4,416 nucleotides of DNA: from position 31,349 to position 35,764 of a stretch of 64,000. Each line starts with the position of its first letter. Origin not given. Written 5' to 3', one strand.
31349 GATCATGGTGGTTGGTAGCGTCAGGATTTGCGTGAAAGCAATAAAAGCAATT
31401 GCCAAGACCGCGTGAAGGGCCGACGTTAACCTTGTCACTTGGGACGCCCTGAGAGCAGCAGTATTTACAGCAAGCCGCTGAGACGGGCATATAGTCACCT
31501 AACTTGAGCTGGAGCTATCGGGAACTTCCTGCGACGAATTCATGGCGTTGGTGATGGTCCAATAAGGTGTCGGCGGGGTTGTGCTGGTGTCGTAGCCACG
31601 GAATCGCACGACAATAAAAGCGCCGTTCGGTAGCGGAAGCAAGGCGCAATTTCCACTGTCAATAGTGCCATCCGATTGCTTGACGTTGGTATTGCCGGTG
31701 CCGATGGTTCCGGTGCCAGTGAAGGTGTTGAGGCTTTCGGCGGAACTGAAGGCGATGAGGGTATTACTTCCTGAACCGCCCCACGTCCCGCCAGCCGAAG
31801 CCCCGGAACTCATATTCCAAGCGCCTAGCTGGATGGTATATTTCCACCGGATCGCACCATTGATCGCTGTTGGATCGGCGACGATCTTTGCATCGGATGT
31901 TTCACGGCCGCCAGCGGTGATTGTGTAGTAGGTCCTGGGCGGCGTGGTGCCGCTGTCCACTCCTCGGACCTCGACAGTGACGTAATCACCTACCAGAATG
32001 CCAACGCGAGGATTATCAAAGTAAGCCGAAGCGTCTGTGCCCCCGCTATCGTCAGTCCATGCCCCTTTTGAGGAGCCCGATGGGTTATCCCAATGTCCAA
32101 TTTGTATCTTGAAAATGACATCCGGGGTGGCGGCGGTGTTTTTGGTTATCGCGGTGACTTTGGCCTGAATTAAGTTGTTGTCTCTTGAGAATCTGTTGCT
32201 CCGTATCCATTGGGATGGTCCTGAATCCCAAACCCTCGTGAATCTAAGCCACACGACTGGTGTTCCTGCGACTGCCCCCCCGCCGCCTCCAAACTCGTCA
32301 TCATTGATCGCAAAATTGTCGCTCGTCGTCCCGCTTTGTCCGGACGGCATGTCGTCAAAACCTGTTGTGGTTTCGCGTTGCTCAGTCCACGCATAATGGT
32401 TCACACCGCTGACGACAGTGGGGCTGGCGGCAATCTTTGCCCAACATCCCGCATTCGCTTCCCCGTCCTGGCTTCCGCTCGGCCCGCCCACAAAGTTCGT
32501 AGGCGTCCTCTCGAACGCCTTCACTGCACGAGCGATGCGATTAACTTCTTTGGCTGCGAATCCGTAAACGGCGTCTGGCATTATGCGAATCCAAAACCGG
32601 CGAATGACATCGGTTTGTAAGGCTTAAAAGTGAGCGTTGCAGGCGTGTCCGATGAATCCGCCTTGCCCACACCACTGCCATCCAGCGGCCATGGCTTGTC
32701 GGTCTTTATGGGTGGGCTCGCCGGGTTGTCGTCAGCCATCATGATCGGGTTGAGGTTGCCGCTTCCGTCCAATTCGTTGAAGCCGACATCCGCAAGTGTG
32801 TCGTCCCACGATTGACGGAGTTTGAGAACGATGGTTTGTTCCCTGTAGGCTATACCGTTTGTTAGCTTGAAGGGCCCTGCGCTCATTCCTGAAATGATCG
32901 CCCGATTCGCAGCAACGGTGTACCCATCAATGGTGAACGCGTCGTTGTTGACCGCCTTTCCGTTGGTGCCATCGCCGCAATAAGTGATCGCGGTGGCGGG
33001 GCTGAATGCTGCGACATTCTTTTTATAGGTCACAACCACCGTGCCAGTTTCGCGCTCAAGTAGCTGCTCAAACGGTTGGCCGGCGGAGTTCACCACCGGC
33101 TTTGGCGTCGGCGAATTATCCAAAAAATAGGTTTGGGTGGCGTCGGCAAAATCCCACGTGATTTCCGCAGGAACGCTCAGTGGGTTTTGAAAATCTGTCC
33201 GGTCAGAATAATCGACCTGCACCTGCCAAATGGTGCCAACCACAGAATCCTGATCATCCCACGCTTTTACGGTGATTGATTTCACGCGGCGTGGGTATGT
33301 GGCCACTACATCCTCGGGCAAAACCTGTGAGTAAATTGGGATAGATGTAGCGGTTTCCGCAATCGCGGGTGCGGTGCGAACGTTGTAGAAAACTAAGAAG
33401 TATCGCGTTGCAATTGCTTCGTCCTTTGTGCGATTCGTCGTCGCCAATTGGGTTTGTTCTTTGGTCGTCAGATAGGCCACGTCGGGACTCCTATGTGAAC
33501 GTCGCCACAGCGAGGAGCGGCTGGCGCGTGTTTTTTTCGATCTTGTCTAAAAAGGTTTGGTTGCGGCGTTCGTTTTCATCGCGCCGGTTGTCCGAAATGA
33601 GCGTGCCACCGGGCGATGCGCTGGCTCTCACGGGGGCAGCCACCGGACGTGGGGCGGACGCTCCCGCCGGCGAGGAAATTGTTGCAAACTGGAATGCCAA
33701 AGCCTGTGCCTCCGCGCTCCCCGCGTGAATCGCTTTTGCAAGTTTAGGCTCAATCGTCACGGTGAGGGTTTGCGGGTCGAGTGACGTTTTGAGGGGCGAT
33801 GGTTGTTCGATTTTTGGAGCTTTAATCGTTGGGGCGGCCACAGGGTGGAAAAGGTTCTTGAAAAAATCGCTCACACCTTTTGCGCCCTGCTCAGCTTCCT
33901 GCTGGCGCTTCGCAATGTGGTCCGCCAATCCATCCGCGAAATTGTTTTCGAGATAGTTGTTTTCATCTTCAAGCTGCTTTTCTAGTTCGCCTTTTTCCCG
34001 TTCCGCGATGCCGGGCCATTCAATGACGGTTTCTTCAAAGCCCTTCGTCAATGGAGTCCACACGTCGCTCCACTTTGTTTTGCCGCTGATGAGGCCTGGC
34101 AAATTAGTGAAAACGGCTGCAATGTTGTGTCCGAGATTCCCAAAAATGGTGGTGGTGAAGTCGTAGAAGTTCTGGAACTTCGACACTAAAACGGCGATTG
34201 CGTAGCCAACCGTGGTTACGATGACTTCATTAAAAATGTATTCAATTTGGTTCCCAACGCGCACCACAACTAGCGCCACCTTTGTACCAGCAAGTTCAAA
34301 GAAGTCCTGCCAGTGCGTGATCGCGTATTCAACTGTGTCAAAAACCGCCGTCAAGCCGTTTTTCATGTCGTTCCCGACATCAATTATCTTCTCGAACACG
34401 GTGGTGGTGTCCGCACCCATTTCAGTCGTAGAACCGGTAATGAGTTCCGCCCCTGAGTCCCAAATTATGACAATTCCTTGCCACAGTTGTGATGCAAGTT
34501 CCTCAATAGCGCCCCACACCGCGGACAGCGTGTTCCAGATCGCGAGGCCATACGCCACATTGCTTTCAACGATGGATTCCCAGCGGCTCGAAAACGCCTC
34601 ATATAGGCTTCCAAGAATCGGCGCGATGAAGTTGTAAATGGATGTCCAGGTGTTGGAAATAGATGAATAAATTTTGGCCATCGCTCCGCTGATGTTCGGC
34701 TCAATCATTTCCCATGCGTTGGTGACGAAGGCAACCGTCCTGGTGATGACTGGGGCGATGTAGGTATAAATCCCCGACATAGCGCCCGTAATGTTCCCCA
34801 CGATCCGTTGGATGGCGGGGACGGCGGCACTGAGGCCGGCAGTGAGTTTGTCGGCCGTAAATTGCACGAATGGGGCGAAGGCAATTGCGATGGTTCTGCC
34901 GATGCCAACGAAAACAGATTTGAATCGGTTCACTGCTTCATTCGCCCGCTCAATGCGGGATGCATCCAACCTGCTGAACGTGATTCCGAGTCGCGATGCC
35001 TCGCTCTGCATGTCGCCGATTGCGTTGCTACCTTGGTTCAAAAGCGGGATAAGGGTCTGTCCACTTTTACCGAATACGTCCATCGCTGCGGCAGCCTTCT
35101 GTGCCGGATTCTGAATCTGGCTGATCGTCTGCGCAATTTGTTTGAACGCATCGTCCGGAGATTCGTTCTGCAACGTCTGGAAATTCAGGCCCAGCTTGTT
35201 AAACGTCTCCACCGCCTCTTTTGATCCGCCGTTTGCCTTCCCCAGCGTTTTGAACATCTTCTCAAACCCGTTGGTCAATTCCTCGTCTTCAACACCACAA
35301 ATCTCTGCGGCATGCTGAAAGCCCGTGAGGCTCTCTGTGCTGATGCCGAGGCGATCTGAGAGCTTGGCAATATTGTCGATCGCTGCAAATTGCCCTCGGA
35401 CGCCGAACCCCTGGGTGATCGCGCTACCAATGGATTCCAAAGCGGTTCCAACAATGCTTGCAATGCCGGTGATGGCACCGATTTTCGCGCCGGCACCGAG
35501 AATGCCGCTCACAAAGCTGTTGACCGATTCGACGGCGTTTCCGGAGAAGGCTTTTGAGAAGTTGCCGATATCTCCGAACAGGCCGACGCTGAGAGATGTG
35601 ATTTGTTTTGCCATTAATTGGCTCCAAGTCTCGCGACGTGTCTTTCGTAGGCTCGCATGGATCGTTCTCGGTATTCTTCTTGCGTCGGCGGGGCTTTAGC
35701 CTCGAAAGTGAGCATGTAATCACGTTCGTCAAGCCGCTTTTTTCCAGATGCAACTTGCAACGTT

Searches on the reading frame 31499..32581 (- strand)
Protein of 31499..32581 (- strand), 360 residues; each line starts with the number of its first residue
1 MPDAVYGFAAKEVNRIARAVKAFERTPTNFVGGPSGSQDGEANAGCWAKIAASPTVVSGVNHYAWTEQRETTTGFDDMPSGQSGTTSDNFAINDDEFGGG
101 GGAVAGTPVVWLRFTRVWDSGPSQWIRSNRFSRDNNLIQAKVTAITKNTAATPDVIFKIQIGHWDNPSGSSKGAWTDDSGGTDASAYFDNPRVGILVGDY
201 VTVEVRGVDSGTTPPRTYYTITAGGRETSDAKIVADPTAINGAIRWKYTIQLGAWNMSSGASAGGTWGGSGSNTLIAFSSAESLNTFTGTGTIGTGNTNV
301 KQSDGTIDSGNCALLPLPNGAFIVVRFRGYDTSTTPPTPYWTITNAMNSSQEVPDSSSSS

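Call 5: search_protein_families(library=pfam, proteins=[window:31499-32581:-], max_evalue=0.1)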
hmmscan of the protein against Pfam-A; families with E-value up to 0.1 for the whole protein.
window:31499-32581:- (360 aa): 1 family
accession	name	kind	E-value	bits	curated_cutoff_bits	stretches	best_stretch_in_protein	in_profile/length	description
PF03551.20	PadR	-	0.047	14.1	27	0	203-228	47-72/75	Transcriptional regulator PadR-like family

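Call 6: search_protein_families(library=phrogs, proteins=[window:31499-32581:-], max_evalue=0.1)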
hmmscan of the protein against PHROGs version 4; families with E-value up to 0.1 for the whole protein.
window:31499-32581:- (360 aa): 0 families

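Call 74: search_protein_families(library=pfam, proteins=[window:31499-32581:-], max_evalue=0.01)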
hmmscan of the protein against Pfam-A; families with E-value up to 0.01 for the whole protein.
window:31499-32581:- (360 aa): 0 families

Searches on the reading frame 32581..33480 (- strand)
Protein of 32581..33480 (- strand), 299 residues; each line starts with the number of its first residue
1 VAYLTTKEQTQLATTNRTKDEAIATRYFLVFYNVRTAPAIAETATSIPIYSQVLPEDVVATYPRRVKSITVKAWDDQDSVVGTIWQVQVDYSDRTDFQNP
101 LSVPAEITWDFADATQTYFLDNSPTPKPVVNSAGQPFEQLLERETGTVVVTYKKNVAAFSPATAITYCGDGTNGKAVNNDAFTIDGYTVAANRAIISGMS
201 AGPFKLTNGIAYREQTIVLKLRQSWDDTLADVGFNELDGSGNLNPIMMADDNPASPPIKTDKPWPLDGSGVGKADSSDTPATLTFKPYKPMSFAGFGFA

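Call 5: search_protein_families(library=pfam, proteins=[window:32581-33480:-], max_evalue=0.1)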
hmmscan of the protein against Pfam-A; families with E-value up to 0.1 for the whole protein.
window:32581-33480:- (299 aa): 0 families

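Call 6: search_protein_families(library=phrogs, proteins=[window:32581-33480:-], max_evalue=0.1)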
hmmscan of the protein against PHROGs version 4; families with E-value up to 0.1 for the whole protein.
window:32581-33480:- (299 aa): 1 family
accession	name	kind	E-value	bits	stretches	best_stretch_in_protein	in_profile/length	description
phrog_33448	-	unknown function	0.061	14.7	0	69-110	18-60/114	-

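Call 74: search_protein_families(library=pfam, proteins=[window:32581-33480:-], max_evalue=0.01)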
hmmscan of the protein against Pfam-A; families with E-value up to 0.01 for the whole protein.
window:32581-33480:- (299 aa): 0 families

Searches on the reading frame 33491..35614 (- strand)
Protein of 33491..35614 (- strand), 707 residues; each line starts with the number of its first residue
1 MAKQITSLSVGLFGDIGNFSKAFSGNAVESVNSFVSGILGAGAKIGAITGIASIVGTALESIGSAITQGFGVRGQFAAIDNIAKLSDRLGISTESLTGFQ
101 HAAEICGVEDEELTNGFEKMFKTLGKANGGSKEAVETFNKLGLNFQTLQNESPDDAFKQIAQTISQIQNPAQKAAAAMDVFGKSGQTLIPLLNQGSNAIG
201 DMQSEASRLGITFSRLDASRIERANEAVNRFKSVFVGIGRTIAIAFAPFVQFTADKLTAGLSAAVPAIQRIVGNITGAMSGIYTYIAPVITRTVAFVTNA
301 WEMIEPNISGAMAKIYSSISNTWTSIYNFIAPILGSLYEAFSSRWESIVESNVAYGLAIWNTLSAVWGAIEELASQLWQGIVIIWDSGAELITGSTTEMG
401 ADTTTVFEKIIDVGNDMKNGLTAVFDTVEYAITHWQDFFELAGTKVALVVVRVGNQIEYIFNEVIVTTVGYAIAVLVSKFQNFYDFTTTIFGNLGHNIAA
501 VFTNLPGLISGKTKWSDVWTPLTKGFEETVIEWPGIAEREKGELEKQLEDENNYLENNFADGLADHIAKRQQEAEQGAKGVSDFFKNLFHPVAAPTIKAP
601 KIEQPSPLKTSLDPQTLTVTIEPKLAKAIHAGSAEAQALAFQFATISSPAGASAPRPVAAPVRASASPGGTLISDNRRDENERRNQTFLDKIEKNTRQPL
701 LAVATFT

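Call 5: search_protein_families(library=pfam, proteins=[window:33491-35614:-], max_evalue=0.1)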
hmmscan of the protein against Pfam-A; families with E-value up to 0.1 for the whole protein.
window:33491-35614:- (707 aa): 3 families
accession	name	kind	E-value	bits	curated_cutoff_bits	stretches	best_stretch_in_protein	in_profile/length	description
PF10145.14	PhageMin_Tail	-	4.1e-06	27.3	33.2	1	72-182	93-201/201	Phage-related minor tail protein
PF19443.4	DAHL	-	0.015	15.5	38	1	135-204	120-192/221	DAHL domain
PF04513.17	Baculo_PEP_C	-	0.042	14.3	38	0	256-331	31-106/140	Baculovirus polyhedron envelope protein, PEP, C terminus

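Call 6: search_protein_families(library=phrogs, proteins=[window:33491-35614:-], max_evalue=0.1)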
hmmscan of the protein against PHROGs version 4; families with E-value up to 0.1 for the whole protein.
window:33491-35614:- (707 aa): 27 families (the best 25 are shown)
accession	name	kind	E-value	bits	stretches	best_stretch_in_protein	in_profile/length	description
phrog_9483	-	tail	6.2e-48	164.8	1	58-264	53-254/657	tail length tape measure protein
phrog_8462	-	tail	8.2e-40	138.2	1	56-517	51-469/672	tail length tape measure protein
phrog_13338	-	unknown function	7.2e-38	131.4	1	44-340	26-318/903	-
phrog_2854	-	tail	7.7e-31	108.6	1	1-324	2-323/855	tail length tape measure protein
phrog_8125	-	tail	6.9e-25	89.1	1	54-524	74-483/578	tail length tape measure protein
phrog_2276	-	tail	1.7e-22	80.9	1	1-296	22-322/673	tail length tape measure protein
phrog_9570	-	tail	1.2e-16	61.7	1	26-336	59-351/689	tail length tape measure protein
phrog_3981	-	tail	4.6e-15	56.7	1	30-325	28-305/584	tail length tape measure protein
phrog_305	-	tail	1e-13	51.8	1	16-589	282-760/1001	tail length tape measure protein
phrog_58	-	tail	3e-12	46.7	1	94-519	426-879/1544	tail length tape measure protein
phrog_17020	-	unknown function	6e-11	43.1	2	242-348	61-163/353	-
phrog_33680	-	unknown function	9.3e-11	41.5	1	80-251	321-494/726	-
phrog_167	-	tail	3.7e-10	39.2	1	13-421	675-992/1555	tail length tape measure protein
phrog_4070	-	tail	1.1e-09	38.1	1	225-426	204-399/989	tail length tape measure protein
phrog_1272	-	tail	4e-09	35.7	1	16-526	565-1096/1606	tail length tape measure protein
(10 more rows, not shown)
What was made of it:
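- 33491..35614 (-): Tape measure protein. Call 6 (phrog_9483, E 6e-48).
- Checked: The tape measure protein is 33491..35614 (PHROG tape-measure family, E 6e-48, call 6).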
